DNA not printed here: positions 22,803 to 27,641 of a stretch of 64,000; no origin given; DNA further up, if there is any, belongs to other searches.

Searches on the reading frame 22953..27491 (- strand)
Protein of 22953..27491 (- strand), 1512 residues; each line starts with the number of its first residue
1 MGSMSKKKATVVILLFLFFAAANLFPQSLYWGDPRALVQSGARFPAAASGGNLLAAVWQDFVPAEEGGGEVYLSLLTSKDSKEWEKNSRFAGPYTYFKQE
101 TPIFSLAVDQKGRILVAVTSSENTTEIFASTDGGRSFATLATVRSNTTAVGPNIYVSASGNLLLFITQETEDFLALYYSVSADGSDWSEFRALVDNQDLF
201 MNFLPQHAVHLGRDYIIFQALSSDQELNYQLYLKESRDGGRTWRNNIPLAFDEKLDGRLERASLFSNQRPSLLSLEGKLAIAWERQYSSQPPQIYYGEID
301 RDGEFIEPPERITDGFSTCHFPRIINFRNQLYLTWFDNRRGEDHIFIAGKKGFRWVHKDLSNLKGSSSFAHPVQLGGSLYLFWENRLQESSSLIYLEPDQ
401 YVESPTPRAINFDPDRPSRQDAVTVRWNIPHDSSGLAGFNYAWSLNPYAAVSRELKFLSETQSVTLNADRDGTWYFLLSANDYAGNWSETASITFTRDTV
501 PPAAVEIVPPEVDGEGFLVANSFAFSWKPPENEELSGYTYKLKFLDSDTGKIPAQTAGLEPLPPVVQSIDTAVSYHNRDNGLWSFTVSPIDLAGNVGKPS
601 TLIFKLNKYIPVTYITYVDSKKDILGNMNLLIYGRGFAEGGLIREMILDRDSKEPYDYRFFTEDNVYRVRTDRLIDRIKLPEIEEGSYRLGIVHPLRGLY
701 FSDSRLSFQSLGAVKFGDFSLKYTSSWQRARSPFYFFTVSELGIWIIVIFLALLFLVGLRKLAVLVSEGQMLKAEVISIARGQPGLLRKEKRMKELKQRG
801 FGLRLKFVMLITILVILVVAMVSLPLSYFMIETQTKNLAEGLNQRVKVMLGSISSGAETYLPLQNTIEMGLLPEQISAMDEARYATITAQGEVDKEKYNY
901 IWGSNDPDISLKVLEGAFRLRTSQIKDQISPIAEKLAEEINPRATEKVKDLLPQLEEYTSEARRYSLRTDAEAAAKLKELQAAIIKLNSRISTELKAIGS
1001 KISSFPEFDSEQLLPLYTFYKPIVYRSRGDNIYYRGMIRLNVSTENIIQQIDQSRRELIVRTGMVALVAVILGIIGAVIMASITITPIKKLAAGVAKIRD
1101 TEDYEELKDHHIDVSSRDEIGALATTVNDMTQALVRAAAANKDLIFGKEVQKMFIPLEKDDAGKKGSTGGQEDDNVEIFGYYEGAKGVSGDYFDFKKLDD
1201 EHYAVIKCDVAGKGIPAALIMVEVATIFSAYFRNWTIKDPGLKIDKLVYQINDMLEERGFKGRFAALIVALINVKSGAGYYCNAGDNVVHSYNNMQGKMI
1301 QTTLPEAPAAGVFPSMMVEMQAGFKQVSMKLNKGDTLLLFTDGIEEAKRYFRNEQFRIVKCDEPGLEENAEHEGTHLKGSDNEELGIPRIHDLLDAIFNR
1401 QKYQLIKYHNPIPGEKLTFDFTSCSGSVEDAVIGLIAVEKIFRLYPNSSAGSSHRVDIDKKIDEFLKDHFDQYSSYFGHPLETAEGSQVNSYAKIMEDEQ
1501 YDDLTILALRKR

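Call 44: search_protein_families(library=pfam, proteins=[window:22953-27491:-], max_evalue=0.00001)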
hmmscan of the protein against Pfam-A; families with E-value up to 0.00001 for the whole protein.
window:22953-27491:- (1512 aa): 3 families
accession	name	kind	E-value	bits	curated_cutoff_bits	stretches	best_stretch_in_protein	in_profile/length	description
PF07228.17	SpoIIE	-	4.4e-24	85.9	25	1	1199-1353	1-138/192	Stage II sporulation protein E (SpoIIE)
PF00672.30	HAMP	-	2.7e-08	34.4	25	1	1080-1135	2-52/53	HAMP domain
PF13088.12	BNR_2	-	7.3e-06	26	31.4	0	70-245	81-250/277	BNR repeat-like domain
